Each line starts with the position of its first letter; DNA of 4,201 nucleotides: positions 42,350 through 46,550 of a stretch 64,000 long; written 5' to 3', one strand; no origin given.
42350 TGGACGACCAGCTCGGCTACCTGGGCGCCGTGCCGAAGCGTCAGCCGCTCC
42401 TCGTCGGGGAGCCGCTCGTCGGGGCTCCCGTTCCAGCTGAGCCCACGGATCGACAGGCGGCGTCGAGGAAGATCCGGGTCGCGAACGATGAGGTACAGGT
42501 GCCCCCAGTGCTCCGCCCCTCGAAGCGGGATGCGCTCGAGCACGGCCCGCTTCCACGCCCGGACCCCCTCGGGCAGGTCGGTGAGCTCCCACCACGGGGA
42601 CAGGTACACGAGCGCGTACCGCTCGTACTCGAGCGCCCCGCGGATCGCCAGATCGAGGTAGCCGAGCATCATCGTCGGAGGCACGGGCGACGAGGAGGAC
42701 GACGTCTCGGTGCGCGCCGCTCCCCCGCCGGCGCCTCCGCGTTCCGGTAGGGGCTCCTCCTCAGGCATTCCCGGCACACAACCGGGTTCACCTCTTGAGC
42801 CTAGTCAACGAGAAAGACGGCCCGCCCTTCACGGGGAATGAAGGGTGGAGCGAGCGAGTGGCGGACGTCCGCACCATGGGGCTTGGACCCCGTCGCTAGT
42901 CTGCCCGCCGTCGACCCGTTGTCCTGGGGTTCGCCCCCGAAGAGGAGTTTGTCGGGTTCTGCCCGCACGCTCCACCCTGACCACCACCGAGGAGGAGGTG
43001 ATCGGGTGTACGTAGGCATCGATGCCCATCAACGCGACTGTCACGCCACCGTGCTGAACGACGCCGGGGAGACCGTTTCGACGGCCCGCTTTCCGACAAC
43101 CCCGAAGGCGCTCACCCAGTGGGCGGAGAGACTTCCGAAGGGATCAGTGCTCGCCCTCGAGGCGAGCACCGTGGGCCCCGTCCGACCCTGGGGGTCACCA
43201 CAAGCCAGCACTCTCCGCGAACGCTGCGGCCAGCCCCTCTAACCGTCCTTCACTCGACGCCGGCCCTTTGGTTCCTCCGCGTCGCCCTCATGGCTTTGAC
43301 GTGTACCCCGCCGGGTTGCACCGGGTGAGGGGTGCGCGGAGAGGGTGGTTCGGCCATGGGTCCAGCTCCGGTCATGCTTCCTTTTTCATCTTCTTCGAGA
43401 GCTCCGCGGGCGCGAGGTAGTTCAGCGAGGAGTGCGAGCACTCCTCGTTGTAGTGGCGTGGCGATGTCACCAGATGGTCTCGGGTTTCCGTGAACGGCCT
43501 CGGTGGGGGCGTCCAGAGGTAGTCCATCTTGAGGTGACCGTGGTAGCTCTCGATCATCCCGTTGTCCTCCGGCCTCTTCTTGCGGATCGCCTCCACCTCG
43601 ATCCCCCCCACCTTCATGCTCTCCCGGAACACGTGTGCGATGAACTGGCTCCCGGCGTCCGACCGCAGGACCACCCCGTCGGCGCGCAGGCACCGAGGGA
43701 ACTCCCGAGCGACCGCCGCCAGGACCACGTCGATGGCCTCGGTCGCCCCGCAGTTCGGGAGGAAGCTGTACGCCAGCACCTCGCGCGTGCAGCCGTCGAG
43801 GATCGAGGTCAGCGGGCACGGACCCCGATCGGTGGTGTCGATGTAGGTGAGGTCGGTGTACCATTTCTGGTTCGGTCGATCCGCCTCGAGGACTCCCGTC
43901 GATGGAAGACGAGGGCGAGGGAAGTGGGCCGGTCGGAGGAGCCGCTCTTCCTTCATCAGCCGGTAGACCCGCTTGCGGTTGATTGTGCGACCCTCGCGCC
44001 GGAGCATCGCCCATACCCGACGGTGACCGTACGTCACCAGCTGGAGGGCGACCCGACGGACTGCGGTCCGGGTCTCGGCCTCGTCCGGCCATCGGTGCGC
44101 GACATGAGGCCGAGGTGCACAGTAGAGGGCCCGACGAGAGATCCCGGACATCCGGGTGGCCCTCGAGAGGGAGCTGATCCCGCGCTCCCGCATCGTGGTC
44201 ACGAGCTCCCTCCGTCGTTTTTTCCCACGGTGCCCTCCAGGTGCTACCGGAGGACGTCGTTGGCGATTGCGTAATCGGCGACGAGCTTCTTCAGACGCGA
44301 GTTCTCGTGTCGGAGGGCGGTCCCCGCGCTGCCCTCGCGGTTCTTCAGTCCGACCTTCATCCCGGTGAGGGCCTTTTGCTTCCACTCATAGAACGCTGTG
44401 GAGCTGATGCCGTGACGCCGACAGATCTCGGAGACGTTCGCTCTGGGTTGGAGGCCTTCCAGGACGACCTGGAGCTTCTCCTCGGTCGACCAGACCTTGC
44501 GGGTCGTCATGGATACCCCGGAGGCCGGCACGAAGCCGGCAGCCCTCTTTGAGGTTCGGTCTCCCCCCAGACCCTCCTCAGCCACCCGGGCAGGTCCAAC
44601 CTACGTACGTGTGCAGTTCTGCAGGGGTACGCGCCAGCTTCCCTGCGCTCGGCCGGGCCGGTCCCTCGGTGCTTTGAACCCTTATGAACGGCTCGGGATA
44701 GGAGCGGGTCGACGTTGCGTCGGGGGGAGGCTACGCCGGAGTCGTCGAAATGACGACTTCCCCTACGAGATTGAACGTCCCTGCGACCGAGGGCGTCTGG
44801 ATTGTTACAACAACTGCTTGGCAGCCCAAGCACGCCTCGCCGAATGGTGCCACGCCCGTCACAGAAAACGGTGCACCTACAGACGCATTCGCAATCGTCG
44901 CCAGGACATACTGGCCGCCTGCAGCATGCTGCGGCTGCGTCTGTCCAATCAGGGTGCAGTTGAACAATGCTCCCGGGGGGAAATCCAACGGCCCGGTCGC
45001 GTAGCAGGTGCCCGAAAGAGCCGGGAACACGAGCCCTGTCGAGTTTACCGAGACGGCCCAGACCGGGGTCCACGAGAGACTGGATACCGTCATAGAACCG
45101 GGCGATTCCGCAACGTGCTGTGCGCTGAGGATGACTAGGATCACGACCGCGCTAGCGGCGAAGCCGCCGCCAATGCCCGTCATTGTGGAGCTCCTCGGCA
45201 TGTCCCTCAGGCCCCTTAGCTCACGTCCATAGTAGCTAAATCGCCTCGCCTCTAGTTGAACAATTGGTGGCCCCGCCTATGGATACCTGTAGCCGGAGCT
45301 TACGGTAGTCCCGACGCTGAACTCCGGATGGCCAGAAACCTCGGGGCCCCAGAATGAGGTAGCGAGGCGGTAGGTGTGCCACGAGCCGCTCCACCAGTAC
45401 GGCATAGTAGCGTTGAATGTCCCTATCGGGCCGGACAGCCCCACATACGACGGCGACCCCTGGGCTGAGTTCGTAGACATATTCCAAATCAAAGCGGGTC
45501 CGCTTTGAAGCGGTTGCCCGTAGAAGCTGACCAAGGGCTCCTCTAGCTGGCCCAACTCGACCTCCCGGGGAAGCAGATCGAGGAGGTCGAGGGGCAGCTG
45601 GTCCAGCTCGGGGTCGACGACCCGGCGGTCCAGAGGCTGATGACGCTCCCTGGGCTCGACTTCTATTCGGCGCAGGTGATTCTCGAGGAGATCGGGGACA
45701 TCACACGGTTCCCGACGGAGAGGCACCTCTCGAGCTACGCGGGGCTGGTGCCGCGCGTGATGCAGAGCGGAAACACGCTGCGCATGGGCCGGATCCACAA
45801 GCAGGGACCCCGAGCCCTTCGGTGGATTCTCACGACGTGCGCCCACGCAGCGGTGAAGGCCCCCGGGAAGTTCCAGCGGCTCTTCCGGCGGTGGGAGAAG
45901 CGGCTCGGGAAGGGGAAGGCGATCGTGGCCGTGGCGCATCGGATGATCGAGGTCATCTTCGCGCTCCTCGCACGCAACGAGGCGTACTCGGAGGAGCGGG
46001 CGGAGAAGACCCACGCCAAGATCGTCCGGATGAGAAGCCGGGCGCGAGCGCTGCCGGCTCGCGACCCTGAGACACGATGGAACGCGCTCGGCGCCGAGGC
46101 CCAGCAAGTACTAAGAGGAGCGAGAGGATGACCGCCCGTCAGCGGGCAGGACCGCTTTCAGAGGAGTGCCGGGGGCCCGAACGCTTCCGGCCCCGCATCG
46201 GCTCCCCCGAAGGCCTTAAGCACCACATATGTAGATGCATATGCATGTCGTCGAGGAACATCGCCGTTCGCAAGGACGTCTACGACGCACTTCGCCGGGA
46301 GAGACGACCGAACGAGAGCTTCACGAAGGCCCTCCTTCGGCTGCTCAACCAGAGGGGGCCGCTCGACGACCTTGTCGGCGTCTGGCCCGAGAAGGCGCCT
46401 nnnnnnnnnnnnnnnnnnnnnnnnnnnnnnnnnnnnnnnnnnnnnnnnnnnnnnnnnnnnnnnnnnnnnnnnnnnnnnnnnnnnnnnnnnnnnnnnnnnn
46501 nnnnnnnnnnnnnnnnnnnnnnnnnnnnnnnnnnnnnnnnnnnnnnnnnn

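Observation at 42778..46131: IS110-family transposase gene split in two by an IS3-family element plus about 0.9 kb of unknown lower-GC cargo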

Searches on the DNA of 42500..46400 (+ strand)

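Call 29: search_rna_families(source=window, start=42500, end=46400, threshold=evalue, max_evalue=5)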
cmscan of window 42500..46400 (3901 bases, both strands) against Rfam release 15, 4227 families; matches with E-value up to 5: 5.
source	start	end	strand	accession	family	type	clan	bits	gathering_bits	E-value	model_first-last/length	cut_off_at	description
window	46170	46226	+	RF01840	ovine_lenti_FSE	Cis-reg; frameshift_element;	-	22.8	45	0.23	1-54/54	no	ribosomal frameshift element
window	44456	44489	+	RF01068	Guanidine-II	Cis-reg; riboswitch;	-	16.7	32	4.3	1-48/48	no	Guanidine-II riboswitch aptamer (mini-ykkC)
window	44344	44406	-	RF01973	H19_2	Gene; lncRNA;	-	16.1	50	0.9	1-69/69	no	H19 conserved region 2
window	43375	43423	-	RF01696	Chlorobi-1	Gene; sRNA;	-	15.6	50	1.1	1-67/67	no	Chlorobi-1 RNA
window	44700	44805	-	RF02100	tfoR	Gene; sRNA;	-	15.6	70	2.8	1-101/101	no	Translational regulator of tfoXVC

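Call 93: search_dna_similar(query=window:44641-45546:+, collection=plasmids, mode=distant, max_rows=5)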
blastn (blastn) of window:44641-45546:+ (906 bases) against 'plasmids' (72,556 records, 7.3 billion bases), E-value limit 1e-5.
No match.

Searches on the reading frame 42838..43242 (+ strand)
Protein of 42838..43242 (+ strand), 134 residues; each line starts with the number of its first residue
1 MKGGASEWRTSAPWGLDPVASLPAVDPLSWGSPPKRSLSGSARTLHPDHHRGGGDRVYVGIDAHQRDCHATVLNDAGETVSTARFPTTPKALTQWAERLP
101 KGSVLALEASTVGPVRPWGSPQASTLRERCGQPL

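Call 4: search_protein_families(library=pfam, proteins=[window:42838-43242:+], max_evalue=0.1)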
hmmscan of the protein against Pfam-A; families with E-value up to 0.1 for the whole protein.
window:42838-43242:+ (134 aa): 1 family
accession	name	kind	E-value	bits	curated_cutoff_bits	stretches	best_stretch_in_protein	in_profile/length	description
PF01548.23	DEDD_Tnp_IS110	-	7.7e-05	23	29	1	59-99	1-41/155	Transposase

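Call 49: list_cluster_members(proteins=[window:42838-43242:+, window:43006-43242:+, window:43372-44385:-, window:43372-44202:-, window:42268-42777:-, window:45236-45487:-, window:45277-45480:-, window:46235-46864:+])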
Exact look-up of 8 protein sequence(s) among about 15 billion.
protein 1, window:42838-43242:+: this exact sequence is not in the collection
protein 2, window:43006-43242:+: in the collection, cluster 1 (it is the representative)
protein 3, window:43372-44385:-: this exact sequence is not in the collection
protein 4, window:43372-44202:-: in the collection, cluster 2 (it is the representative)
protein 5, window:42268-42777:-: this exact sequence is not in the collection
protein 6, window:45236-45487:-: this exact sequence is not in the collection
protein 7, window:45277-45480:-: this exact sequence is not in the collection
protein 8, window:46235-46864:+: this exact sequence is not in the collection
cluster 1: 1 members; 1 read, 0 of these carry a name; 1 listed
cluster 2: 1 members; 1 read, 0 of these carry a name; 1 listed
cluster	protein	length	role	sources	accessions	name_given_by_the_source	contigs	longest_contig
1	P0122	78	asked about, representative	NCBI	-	-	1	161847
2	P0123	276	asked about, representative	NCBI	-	-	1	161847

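Call 59: find_homologous_proteins(query=window:42838-43173:+, max_evalue=0.001)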
Query window:42838-43173:+ (112 aa): 6 proteins with E <= 0.001 among 20 candidates.
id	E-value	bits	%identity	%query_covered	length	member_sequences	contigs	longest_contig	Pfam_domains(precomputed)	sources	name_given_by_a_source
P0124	1.3e-28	117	80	63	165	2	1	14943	-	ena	-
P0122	2.5e-27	113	98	50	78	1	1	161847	PF01548.24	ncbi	-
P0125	1.1e-17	82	77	50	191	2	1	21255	PF01548.24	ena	-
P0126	1.7e-17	82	77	50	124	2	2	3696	PF01548.24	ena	-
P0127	3.4e-16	77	71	50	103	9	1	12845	PF01548.24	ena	-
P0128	4.4e-16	77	80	44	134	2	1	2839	-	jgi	-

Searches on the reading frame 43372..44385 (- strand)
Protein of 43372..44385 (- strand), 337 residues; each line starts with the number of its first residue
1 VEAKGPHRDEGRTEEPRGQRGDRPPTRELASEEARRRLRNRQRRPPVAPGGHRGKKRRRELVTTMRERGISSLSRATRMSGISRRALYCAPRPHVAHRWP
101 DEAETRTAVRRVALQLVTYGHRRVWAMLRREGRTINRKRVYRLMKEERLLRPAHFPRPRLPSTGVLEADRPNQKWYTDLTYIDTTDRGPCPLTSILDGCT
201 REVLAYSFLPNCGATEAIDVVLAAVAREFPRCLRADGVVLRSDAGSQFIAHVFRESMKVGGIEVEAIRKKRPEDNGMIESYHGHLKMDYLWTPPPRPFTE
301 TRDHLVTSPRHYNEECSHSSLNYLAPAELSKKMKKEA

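Call 4: search_protein_families(library=pfam, proteins=[window:43372-44385:-], max_evalue=0.1)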
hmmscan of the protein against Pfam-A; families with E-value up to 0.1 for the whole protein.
window:43372-44385:- (337 aa): 3 families
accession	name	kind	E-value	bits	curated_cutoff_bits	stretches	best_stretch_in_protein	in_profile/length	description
PF13276.12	HTH_21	-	1.4e-13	51.3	28.1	1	108-151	9-54/60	HTH-like domain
PF00665.32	rve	-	2e-12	47.7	32.6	1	169-272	2-102/102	Integrase core domain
PF13683.12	rve_3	-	1e-10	41.6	26.5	1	261-326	2-67/67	Integrase core domain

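Call 17: find_encoding_contigs(protein=window:43372-44202:-, flank=6000, max_places=10)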
Protein window:43372-44202:- (276 aa): no gene with exactly this product is on record in the collection.

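Call 19: find_related_loci(query=window:43372-44202:-, collection=genome_contigs, flank=4000)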
Query window:43372-44202:- (276 aa) in genome_contigs; peptide patterns used: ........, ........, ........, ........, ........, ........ (x = any residue, [..] = any of these).
142 stretches matched a pattern; 78 encode a relative of the query (tblastn E <= 1e-3); 78 distinct loci.
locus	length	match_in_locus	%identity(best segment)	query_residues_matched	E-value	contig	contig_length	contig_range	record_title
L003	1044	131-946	79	4-275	1e-147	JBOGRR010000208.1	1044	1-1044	MAG: Thermoplasmata archaeon isolate SE1508_maxbin2.bin.13 NODE_110841_length_1044_cov_1.715376, whole genome shotgun se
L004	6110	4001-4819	79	3-275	4e-131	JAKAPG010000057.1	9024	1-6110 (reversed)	MAG: Thermoplasmata archaeon isolate YF1.bin60 NODE_9941_length_9024_cov_1.725076, whole genome shotgun sequence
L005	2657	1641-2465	72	4-276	6e-131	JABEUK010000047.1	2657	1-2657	MAG: Thermoplasmata archaeon isolate MAG 1 k99_651896, whole genome shotgun sequence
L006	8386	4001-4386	56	143-271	3e-30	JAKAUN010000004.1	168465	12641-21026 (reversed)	MAG: Thermoplasmata archaeon isolate YP3.bin39 NODE_80_length_168465_cov_5.21907, whole genome shotgun sequence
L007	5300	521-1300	31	11-267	3e-25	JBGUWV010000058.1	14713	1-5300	MAG: Fibrobacter sp. isolate ruminal_MAG_69 ruminal_MAG_69_contig_0058, whole genome shotgun sequence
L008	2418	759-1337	31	58-245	6e-25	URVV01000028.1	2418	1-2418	uncultured Tenericutes bacterium isolate UMGS1402 genome assembly, contig: NODE_1328_length_2418_cov_3.887431, whole gen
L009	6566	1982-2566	31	58-247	1e-24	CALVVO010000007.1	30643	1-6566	MAG: uncultured Bacilli bacterium isolate BRZ_DA__bin2 genome assembly, contig: BRZ_DA__NODE_1739_length_30643_cov_6.846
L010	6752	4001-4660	26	17-230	2e-24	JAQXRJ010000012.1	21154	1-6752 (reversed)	MAG: bacterium isolate SUG1454 k141_3952109, whole genome shotgun sequence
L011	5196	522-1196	26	17-235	3e-24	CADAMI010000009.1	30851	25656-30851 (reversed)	MAG: uncultured Erysipelotrichaceae bacterium isolate RUG13428 genome assembly, contig: RUG13428_asm_9, whole genome sho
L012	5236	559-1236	26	17-236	4e-24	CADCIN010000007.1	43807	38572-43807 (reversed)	MAG: uncultured Erysipelotrichaceae bacterium isolate RUG14670 genome assembly, contig: RUG14670_asm_7, whole genome sho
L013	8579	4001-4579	31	58-245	4e-24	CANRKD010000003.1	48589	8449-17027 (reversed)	MAG: uncultured Bacilli bacterium isolate Lapin-022__bin46 genome assembly, contig: Lapin-022__NODE_673_length_48589_cov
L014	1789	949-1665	26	17-251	3e-24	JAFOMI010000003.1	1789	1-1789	MAG: Bacilli bacterium isolate RGIG598 Dairy_cattle_Duodenum.Co__c64937, whole genome shotgun sequence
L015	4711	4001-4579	31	58-245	5e-24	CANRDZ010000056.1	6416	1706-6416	MAG: uncultured Bacilli bacterium isolate Lapin-026__bin13 genome assembly, contig: Lapin-026__NODE_15805_length_6416_co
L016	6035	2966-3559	31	58-251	1e-23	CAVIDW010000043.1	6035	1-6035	bacterium isolate H07617-L1_cleanbin_000040 genome assembly, contig: Spades_H07617-L1_contig_8471, whole genome shotgun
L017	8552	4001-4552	31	58-235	1e-23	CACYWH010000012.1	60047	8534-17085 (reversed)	MAG: uncultured Erysipelotrichaceae bacterium isolate RUG12335 genome assembly, contig: RUG12335_asm_12, whole genome sh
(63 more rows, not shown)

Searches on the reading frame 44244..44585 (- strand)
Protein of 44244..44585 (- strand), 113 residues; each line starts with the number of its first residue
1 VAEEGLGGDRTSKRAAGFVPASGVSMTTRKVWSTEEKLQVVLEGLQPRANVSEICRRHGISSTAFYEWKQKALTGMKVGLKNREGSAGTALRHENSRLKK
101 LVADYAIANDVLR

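Call 4: search_protein_families(library=pfam, proteins=[window:44244-44585:-], max_evalue=0.1)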
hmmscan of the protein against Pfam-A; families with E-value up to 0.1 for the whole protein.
window:44244-44585:- (113 aa): 4 families
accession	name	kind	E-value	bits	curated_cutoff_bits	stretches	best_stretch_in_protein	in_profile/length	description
PF01527.26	HTH_Tnp_1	-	1e-16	61.4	24.1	1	26-103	1-75/75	Transposase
PF13518.12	HTH_28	-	1.5e-06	28.6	25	1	36-85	1-49/52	Helix-turn-helix domain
PF13384.12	HTH_23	-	0.00021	21.5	24.6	1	34-71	4-40/50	Homeodomain-like domain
PF13551.12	HTH_29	-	0.00034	21.1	28.1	1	42-85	9-49/64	Winged helix-turn helix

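Call 18: find_encoding_contigs(protein=window:44244-44585:-, flank=6000, max_places=10)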
Protein window:44244-44585:- (113 aa): 1 contig read that carries it; 1 place shown.
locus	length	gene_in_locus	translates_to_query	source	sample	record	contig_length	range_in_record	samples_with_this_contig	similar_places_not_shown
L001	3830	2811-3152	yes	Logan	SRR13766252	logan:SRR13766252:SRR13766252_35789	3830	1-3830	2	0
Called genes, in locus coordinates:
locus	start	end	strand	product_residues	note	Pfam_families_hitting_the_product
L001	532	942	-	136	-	PF01850:PIN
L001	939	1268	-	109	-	PF02697:VAPB_antitox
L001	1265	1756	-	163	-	PF02371:Transposase_20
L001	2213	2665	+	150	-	-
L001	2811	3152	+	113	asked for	PF01527:HTH_Tnp_1, PF13518:HTH_28 (weak)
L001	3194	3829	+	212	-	?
